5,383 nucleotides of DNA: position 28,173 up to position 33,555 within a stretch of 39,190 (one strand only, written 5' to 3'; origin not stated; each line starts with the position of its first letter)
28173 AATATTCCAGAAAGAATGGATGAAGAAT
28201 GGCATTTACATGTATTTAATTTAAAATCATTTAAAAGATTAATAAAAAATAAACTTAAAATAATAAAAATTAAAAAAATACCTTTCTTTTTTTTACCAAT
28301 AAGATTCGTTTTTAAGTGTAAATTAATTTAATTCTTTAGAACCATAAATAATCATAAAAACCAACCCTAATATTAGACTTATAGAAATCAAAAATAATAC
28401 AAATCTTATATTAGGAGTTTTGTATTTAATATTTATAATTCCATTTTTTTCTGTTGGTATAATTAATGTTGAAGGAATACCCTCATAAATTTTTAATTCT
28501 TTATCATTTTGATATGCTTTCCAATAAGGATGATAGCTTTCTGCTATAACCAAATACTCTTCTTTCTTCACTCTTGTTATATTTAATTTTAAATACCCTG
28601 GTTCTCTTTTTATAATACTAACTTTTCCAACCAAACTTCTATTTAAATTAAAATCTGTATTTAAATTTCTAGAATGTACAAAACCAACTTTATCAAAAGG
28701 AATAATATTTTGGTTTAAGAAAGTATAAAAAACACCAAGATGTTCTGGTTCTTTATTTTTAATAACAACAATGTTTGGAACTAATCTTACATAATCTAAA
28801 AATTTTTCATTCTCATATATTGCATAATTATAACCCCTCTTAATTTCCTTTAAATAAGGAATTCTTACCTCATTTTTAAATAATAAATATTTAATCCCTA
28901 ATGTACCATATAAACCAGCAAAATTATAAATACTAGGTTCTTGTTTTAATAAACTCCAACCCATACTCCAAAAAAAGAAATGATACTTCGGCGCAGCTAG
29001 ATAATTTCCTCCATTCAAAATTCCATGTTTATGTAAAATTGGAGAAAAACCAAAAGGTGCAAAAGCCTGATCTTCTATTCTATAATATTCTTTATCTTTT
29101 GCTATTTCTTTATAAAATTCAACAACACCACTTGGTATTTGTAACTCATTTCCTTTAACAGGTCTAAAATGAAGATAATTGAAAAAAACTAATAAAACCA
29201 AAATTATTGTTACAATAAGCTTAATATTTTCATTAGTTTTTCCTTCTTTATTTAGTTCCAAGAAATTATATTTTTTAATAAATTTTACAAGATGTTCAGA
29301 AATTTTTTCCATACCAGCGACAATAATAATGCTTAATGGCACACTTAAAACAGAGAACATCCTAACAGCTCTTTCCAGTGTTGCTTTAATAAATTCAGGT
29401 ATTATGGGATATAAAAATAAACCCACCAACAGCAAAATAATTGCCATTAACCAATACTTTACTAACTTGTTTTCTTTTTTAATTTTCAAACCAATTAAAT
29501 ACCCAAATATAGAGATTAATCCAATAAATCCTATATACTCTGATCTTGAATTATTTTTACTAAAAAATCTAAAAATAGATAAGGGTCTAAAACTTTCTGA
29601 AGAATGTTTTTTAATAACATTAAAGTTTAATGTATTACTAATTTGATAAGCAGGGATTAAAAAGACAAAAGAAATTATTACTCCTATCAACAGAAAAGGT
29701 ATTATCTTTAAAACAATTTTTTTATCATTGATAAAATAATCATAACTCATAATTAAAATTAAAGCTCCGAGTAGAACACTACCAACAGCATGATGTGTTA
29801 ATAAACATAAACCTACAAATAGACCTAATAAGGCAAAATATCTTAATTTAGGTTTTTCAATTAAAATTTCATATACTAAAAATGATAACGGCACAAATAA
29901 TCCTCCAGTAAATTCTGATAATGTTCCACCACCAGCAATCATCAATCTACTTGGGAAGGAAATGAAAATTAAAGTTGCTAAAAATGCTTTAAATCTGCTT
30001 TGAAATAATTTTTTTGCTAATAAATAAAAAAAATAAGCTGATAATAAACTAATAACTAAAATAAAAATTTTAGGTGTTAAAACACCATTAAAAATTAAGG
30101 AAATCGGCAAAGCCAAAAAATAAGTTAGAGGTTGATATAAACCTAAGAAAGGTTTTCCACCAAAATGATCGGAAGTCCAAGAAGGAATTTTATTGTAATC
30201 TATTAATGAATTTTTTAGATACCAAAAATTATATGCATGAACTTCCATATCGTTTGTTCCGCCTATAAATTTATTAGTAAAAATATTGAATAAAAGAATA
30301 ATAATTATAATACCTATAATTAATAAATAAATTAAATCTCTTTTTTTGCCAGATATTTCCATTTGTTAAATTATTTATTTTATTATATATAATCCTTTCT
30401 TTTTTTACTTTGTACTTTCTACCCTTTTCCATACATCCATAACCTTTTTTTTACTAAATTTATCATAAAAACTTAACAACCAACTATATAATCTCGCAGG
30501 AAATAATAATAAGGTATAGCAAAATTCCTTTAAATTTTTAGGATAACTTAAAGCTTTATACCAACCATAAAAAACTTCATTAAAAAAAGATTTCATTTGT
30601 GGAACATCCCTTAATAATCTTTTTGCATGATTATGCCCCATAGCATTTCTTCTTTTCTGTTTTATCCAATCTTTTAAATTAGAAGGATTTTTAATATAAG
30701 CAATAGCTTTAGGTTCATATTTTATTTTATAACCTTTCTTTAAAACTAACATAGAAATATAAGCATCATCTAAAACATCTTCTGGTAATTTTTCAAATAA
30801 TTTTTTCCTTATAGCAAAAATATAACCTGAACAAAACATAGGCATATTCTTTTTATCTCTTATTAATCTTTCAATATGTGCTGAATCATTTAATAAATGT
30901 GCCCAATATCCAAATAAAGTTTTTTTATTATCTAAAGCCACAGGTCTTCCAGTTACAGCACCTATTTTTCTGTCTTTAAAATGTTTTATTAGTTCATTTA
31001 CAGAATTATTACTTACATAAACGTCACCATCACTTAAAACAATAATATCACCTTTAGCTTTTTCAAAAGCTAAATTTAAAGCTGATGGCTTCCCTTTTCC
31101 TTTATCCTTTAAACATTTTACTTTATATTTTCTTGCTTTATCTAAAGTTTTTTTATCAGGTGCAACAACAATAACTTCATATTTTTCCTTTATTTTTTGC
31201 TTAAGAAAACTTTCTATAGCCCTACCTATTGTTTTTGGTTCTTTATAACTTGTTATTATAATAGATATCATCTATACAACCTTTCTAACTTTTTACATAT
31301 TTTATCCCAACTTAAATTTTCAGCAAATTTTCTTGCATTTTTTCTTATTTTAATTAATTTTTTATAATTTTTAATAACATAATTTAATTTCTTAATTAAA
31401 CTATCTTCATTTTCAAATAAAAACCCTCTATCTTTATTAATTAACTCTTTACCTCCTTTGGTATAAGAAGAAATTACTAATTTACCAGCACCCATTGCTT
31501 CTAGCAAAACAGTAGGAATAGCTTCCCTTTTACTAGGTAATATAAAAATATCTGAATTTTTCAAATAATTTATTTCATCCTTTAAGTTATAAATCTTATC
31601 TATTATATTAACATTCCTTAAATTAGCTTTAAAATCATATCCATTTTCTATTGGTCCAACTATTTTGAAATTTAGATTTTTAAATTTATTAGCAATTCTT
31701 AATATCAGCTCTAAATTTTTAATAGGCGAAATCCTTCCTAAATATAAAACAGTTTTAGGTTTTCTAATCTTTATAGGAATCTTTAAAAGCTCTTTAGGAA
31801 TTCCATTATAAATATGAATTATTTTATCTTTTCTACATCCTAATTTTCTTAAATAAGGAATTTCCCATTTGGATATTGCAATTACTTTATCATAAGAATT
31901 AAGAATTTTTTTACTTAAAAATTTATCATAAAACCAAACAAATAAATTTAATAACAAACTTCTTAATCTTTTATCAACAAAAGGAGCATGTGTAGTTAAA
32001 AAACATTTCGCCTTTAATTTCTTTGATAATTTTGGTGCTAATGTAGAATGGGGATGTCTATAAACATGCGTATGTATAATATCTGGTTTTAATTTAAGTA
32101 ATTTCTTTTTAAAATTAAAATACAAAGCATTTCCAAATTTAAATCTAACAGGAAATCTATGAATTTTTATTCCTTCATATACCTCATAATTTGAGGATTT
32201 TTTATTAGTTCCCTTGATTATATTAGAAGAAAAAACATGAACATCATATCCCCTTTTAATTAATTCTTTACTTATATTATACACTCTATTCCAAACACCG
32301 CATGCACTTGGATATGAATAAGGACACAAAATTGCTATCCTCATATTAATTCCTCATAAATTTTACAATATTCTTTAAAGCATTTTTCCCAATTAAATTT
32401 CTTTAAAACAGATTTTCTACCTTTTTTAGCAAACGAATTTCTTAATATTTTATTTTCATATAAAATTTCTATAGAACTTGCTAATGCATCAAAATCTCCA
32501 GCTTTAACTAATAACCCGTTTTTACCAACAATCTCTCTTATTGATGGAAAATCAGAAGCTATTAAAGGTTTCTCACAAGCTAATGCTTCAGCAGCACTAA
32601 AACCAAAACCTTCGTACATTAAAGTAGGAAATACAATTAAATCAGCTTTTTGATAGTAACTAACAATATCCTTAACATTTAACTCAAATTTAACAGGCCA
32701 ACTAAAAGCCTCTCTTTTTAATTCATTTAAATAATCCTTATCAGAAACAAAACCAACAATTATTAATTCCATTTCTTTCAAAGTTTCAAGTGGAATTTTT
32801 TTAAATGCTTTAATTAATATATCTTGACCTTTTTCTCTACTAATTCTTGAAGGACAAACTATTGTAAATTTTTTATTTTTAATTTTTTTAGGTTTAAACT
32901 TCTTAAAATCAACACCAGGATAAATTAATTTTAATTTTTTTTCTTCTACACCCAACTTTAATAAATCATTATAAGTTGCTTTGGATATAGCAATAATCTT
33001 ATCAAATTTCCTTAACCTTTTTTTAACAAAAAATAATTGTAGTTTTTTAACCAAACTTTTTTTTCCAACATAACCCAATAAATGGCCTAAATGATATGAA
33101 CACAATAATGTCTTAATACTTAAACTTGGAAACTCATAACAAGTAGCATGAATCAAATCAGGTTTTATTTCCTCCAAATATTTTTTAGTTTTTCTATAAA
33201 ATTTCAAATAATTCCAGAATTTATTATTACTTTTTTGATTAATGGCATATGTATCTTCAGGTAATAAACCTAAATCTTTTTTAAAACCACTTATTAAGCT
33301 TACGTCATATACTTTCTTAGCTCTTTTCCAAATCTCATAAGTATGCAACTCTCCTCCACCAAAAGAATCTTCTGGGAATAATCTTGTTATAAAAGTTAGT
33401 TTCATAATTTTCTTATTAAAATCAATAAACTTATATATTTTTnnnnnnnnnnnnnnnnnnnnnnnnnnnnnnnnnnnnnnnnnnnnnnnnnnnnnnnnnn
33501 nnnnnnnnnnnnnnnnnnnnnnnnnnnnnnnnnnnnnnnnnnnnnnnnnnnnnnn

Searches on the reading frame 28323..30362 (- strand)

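Call 34: search_protein_families(library=pfam, proteins=[window:28323-30362:-], max_evalue=0.0001)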
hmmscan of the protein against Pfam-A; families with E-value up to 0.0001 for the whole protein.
window:28323-30362:- (679 aa): 1 family
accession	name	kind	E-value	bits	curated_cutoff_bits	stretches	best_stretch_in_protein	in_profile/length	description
PF13231.12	PMT_2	-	3.8e-05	24.4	26.1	1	81-234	8-154/160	Dolichyl-phosphate-mannose-protein mannosyltransferase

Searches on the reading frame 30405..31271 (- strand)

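Call 34: search_protein_families(library=pfam, proteins=[window:30405-31271:-], max_evalue=0.0001)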
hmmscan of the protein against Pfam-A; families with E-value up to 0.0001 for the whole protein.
window:30405-31271:- (288 aa): 4 families
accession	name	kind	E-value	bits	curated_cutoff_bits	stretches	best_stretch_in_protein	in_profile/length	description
PF00535.33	Glycos_transf_2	-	8.4e-23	81.6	23.3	1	3-162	1-167/168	Glycosyl transferase family 2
PF13641.12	Glyco_tranf_2_3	-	4.9e-22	79.5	27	1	2-212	3-230/230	Glycosyltransferase like family 2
PF13632.12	Glyco_trans_2_3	-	1.8e-13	51.2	27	1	76-234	1-168/198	Glycosyl transferase family group 2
PF13506.12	Glyco_transf_21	-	1.5e-10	41.2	21.7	1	61-193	18-154/174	Glycosyl transferase family 21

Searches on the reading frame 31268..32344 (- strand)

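Call 34: search_protein_families(library=pfam, proteins=[window:31268-32344:-], max_evalue=0.0001)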
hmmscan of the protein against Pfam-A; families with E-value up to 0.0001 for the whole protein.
window:31268-32344:- (358 aa): 6 families
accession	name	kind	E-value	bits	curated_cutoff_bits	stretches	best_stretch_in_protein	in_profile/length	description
PF13439.12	Glyco_transf_4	-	9.6e-25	88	28.5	1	16-183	3-167/170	Glycosyltransferase Family 4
PF00534.26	Glycos_transf_1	-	3.4e-24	85.8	26.4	1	193-339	12-171/172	Glycosyl transferases group 1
PF13692.12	Glyco_trans_1_4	-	1e-18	68.4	27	1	197-326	2-142/142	Glycosyl transferases group 1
PF13579.12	Glyco_trans_4_4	-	2.2e-14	54.5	29.7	1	16-181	2-158/158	Glycosyl transferase 4-like domain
PF13477.12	Glyco_trans_4_2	-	1.4e-09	38.7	23.4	1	23-129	15-118/139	Glycosyl transferase 4-like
PF13524.12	Glyco_trans_1_2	-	2.5e-08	34.4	25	1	216-341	7-129/144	Glycosyl transferase-like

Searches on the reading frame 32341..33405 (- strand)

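Call 34: search_protein_families(library=pfam, proteins=[window:32341-33405:-], max_evalue=0.0001)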
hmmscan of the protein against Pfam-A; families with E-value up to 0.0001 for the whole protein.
window:32341-33405:- (354 aa): 5 families
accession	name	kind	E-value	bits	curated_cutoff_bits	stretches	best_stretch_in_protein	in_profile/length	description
PF00534.26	Glycos_transf_1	-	1.2e-32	113.3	26.4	1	168-331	4-171/172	Glycosyl transferases group 1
PF13692.12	Glyco_trans_1_4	-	9.3e-28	97.7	27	1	180-318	2-142/142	Glycosyl transferases group 1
PF13439.12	Glyco_transf_4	-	1e-16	61.9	28.5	1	16-167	2-168/170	Glycosyltransferase Family 4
PF20706.3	GT4-conflict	-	1.8e-08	34.2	26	1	148-285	164-312/385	Family 4 Glycosyltransferase in conflict systems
PF13579.12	Glyco_trans_4_4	-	3.9e-05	24.5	29.7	1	62-164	52-158/158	Glycosyl transferase 4-like domain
